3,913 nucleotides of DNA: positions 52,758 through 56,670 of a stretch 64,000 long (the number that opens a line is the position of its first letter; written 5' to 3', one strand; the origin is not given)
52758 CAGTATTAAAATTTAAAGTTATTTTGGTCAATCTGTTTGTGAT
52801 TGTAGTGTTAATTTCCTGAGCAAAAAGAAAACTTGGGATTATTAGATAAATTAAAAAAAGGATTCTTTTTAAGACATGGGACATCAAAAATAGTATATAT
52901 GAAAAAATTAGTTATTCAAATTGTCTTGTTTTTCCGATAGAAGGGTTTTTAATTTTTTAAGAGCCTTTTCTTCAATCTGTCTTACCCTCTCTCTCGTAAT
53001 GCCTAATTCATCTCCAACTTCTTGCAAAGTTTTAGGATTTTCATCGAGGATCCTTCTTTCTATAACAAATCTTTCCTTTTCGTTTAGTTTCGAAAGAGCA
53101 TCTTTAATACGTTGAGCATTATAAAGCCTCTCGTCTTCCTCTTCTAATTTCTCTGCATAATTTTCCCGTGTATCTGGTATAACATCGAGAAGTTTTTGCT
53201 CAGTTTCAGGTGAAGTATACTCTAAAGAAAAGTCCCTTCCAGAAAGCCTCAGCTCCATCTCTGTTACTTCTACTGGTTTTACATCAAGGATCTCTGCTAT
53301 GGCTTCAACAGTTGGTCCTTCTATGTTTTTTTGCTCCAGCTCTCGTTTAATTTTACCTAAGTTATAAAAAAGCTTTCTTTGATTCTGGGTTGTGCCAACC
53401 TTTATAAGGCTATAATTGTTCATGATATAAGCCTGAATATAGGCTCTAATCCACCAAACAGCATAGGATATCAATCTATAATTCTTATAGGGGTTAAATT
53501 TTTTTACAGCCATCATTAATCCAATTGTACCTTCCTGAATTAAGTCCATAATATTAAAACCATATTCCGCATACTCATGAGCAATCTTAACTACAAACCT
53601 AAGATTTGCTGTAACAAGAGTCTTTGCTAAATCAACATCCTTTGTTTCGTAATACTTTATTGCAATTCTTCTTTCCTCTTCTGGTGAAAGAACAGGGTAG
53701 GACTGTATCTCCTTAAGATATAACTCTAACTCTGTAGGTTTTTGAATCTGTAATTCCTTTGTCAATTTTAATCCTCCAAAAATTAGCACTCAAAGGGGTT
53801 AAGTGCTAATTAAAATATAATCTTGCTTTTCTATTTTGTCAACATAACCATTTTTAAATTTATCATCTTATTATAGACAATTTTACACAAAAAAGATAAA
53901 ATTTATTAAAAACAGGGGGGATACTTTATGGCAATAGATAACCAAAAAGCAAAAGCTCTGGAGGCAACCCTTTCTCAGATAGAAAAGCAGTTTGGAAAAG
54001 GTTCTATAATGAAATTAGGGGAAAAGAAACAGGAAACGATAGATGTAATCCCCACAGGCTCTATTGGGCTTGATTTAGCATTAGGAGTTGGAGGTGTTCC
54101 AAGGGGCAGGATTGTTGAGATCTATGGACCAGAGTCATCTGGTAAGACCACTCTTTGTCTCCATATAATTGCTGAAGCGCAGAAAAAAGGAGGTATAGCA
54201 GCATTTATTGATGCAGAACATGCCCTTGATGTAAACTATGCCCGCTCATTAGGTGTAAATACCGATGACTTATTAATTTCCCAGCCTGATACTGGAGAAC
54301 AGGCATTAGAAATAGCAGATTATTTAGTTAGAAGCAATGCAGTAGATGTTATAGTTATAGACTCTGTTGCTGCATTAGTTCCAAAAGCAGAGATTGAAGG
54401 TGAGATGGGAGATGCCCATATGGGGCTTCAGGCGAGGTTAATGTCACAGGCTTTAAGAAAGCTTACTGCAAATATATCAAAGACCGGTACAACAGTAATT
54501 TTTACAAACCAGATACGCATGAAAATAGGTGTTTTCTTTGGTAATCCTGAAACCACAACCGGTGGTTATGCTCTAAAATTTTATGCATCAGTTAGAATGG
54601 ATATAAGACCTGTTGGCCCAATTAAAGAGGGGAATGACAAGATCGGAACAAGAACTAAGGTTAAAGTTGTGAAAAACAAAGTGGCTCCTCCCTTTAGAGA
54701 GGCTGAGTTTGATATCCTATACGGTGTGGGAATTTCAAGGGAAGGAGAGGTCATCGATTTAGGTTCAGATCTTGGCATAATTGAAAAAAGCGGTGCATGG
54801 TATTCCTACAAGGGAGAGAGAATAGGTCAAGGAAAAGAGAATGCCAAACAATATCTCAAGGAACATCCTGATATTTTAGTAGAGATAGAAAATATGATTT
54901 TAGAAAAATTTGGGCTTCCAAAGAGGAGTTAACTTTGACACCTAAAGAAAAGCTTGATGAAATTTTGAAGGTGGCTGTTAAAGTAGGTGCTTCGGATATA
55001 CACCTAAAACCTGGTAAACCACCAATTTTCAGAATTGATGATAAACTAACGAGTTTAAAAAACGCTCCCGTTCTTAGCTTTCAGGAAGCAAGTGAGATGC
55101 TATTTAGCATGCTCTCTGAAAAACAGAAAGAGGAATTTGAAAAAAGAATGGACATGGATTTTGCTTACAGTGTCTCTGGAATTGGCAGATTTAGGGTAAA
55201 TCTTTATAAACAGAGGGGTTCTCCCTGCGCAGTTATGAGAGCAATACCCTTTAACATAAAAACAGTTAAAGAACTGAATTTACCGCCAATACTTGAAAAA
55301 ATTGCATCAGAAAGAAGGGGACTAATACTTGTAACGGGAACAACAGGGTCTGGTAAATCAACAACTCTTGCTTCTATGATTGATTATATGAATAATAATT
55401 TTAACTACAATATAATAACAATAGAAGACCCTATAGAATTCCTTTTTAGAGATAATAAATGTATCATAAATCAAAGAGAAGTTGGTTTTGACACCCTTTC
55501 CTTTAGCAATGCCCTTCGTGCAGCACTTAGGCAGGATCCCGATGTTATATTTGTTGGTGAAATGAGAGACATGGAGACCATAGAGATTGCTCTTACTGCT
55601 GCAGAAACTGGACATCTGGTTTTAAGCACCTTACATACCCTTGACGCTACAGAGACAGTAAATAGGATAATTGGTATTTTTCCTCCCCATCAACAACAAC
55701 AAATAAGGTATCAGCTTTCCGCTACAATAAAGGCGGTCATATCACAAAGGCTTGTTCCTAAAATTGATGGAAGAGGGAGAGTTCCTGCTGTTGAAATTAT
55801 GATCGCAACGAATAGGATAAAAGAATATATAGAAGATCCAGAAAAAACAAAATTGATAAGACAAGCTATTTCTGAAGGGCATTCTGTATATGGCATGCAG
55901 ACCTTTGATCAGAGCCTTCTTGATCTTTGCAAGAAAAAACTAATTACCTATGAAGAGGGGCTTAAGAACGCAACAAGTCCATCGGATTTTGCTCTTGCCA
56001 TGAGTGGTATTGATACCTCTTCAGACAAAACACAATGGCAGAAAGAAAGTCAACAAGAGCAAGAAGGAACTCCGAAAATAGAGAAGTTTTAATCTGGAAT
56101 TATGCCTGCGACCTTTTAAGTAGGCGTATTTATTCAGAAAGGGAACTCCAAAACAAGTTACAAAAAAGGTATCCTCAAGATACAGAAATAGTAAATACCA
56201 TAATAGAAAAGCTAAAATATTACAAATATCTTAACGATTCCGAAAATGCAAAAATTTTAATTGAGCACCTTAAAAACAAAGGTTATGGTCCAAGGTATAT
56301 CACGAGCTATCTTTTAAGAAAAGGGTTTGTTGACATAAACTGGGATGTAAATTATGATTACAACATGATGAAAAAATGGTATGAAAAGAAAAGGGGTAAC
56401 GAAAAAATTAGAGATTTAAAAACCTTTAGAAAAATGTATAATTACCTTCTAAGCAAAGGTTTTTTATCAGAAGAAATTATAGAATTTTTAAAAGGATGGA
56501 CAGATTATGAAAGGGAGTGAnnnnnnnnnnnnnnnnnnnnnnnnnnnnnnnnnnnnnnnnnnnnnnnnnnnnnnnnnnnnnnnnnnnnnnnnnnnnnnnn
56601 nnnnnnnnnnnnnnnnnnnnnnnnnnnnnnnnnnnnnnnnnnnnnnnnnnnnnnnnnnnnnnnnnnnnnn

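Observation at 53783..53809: CIRCE (HrcA operator) sits in the leader of an RpoH-like sigma factor gene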

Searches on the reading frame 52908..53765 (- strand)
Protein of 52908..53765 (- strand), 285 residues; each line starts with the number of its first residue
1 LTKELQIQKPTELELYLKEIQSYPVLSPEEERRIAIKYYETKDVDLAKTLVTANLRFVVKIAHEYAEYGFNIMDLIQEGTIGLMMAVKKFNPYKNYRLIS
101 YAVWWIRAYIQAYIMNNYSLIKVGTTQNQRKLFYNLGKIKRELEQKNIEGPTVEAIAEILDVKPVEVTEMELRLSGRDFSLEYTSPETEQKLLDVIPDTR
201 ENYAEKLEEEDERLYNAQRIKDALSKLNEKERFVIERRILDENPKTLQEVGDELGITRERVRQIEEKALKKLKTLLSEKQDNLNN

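Call 5: search_protein_families(library=ncbifam, proteins=[window:52908-53765:-])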
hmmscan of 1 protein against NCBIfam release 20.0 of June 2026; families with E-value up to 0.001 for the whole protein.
window:52908-53765:- (285 aa): 46 families (the best 25 are shown)
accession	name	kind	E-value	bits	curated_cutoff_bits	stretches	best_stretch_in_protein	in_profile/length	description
TIGR02392.1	rpoH_proteo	equivalog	1.2e-94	316.9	323.1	1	12-277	2-269/270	RNA polymerase sigma factor RpoH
NF005143.0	PRK06596.1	subfamily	7.3e-92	307.9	241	1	5-278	8-283/285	RNA polymerase factor sigma-32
NF005693.0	PRK07500.1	equivalog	3.7e-69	233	315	1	21-282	16-283/289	RNA polymerase factor sigma-32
NF004207.0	PRK05657.1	equivalog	2.6e-56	191.4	394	1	13-279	58-320/329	RNA polymerase sigma factor RpoS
TIGR02394.1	rpoS_proteo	equivalog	5.3e-56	190.2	378.7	1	11-280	13-278/285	RNA polymerase sigma factor RpoS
TIGR02997.1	Sig70-cyanoRpoD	subfamily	4.3e-47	160.8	384.5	1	48-273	77-298/298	RNA polymerase sigma factor, RpoD/SigA family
TIGR02393.1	RpoD_Cterm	equivalog_domain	8.1e-46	156.5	354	1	48-277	3-229/238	RNA polymerase sigma factor RpoD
NF006666.0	PRK09210.1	equivalog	2.3e-44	152.2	572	1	5-274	95-358/370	RNA polymerase sigma factor RpoD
NF041931.2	MzaA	equivalog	4.3e-44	151.5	800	1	26-273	458-702/726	MZA anti-phage system associated sigma-70 family RNA polymerase sigma factor MzaA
NF004208.0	PRK05658.1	equivalog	3.9e-40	138.5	555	1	12-274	357-618/631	RNA polymerase sigma factor RpoD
NF005785.0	PRK07598.1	equivalog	1.4e-39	136.1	554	1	48-273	178-399/415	RNA polymerase sigma factor SigC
NF005920.0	PRK07921.1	subfamily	8.6e-37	126.9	464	1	4-274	50-316/328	RNA polymerase sigma factor SigB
NF004560.0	PRK05901.1-1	equivalog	2.6e-35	122.5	711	1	41-273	273-503/516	RNA polymerase sigma factor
NF004562.0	PRK05901.1-4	equivalog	6.2e-35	120.7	779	1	42-280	313-548/571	RNA polymerase sigma factor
NF005642.0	PRK07405.1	subfamily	3.9e-34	118.3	524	1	47-280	83-313/318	RNA polymerase sigma factor SigD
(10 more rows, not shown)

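Call 6: search_protein_families(library=pfam, proteins=[window:52908-53765:-])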
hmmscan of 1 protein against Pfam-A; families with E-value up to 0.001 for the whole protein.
window:52908-53765:- (285 aa): 5 families
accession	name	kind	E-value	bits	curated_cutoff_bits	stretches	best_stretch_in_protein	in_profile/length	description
PF04545.22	Sigma70_r4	-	1.5e-17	63.3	24.1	1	223-273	1-49/50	Sigma-70, region 4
PF04542.20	Sigma70_r2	-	4.2e-14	52.5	24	1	50-114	1-65/71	Sigma-70 region 2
PF04539.22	Sigma70_r3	-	1.2e-08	35.3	25.3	1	136-204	6-74/78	Sigma-70 region 3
PF00140.25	Sigma70_r1_2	-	4.8e-07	30.1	22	1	13-38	3-28/34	Sigma-70 factor, region 1.2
PF16509.11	KORA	-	0.00068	20.2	26.7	0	220-274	9-60/84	TrfB plasmid transcriptional repressor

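Call 9: find_related_loci(query=window:52908-53765:-, collection=genome_contigs, flank=10000)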
Query window:52908-53765:- (285 aa) in genome_contigs; peptide patterns used: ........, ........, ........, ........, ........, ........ (x = any residue, [..] = any of these).
480 stretches matched a pattern; 153 encode a relative of the query (tblastn E <= 1e-3); the best 80 are kept; 80 distinct loci.
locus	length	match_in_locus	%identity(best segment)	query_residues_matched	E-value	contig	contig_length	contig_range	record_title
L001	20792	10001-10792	88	1-264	4e-151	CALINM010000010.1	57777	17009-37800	MAG: uncultured bacterium isolate R1_Bin_METABAT__134_1 genome assembly, contig: c_000002334915, whole genome shotgun se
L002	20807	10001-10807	65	12-277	1e-113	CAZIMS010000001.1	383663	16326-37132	MAG TPA_asm: uncultured Pseudomonadota bacterium isolate binchicken_co40_56 genome assembly, contig: NODE_17_length_3836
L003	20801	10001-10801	61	11-273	5e-101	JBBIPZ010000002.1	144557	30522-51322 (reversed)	MAG: Deltaproteobacteria bacterium isolate SIS170217_bin_314 NODE_122_length_144557_cov_24.232710, whole genome shotgun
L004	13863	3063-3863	53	13-278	5e-90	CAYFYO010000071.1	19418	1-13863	MAG TPA_asm: uncultured Thermodesulfobacteriota bacterium isolate ERP108616_co2_127 genome assembly, contig: NODE_4232_l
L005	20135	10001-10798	54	13-279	1e-87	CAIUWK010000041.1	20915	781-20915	MAG: uncultured Geobacter sp. isolate E14_bin-1665 genome assembly, contig: bin-1665:041/113, whole genome shotgun seque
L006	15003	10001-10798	54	13-279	2e-86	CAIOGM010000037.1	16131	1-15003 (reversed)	MAG: uncultured Geobacter sp. isolate A14_bin-2059 genome assembly, contig: bin-2059:037/179, whole genome shotgun seque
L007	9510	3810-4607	54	13-279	7e-86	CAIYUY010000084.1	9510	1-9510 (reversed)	MAG: uncultured Desulfuromonadales bacterium isolate F14_bin-0369 genome assembly, contig: bin-0369:084/369, whole genom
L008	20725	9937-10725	54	13-274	2e-85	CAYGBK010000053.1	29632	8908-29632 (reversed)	MAG TPA_asm: uncultured Thermodesulfobacteriota bacterium isolate ERP108616_co1_309 genome assembly, contig: k119_173074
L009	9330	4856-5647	53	13-277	5e-85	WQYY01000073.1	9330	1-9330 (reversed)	MAG: Desulfuromonadales bacterium isolate Emb289P4bin35 Ga0123357_10018211, whole genome shotgun sequence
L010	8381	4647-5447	50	13-278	5e-85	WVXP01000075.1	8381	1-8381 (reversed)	MAG: Proteobacteria bacterium isolate CS1-C027 C_merged_R1_(paired)_contig_655, whole genome shotgun sequence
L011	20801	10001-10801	51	13-277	7e-84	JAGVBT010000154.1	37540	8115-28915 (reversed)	MAG: Deltaproteobacteria bacterium isolate DeMMO6_17 c_000000064937, whole genome shotgun sequence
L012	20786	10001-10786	50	13-273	1e-83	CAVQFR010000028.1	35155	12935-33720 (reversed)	MAG: uncultured delta proteobacterium isolate MFD05942.bin.3.282 genome assembly, contig: contig_51575, whole genome sho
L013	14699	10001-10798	50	13-277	4e-83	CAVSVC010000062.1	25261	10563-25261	MAG: uncultured delta proteobacterium isolate MFD02809.bin.2.45 genome assembly, contig: contig_92391, whole genome shot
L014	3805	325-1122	52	13-277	2e-83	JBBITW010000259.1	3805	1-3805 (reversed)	MAG: Deltaproteobacteria bacterium isolate RSS170216_bin_405 NODE_21333_length_3805_cov_8.874933, whole genome shotgun s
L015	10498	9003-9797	51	13-273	6e-83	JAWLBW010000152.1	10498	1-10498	MAG: bacterium isolate 15dZY3.bin.127 NODE_6487_length_10498_cov_3.627849, whole genome shotgun sequence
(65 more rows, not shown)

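Call 26: find_encoding_contigs(protein=window:52911-53765:-, flank=2000, max_places=4)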
Protein seq(285 aa) (285 aa): no gene with exactly this product is on record in the collection.

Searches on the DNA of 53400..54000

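Call 28: search_rna_families(source=window, start=53400, end=54000, threshold=evalue, max_evalue=1)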
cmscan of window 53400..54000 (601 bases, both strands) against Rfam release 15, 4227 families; matches with E-value up to 1: 1.
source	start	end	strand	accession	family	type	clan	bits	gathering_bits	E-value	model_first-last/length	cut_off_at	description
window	53770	53822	+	RF00885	MIR821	Gene; miRNA;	-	17.4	249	0.8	1-275/275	no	MIR821 microRNA precursor family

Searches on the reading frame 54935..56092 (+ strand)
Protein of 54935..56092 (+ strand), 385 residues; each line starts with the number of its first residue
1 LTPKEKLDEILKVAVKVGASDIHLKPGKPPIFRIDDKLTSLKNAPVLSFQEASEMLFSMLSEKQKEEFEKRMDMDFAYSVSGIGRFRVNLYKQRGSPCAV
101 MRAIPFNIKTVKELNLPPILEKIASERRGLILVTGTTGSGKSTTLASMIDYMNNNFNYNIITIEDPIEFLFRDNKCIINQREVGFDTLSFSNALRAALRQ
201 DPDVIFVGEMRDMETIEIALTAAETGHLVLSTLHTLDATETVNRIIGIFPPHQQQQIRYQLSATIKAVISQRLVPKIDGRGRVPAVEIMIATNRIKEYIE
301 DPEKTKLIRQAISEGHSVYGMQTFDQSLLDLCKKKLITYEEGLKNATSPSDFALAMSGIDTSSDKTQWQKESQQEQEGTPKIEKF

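Call 37: search_protein_families(library=pfam, proteins=[window:54935-56092:+], max_evalue=0.001)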
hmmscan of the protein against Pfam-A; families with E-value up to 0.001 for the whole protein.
window:54935-56092:+ (385 aa): 3 families
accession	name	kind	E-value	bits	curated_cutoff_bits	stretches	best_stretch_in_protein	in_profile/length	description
PF00437.27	T2SSE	-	4.6e-55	187.2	24.9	1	6-283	11-287/370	Type II/IV secretion system protein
PF25199.1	nSTAND_NTPase5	-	0.00016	22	34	1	120-180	33-93/145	Novel STAND NTPase 5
PF13555.12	AAA_29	-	0.00048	20.3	27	0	123-149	17-43/61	P-loop containing region of AAA domain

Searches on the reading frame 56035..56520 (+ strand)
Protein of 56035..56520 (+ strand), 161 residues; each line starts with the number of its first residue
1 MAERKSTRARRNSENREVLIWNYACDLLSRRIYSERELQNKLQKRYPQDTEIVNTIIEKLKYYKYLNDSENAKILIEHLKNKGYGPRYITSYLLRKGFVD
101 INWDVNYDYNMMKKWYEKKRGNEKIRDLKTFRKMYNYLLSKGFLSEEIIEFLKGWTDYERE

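Call 37: search_protein_families(library=pfam, proteins=[window:56035-56520:+], max_evalue=0.001)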
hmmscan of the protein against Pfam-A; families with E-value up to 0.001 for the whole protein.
window:56035-56520:+ (161 aa): 2 families
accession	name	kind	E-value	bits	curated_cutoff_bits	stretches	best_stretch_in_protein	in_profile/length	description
PF21982.2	RecX_HTH1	-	3.7e-10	40.1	26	1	21-60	2-40/40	RecX, first three-helix domain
PF21981.2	RecX_HTH3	-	1.1e-06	29.1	26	1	108-152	3-48/48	RecX, third three-helix domain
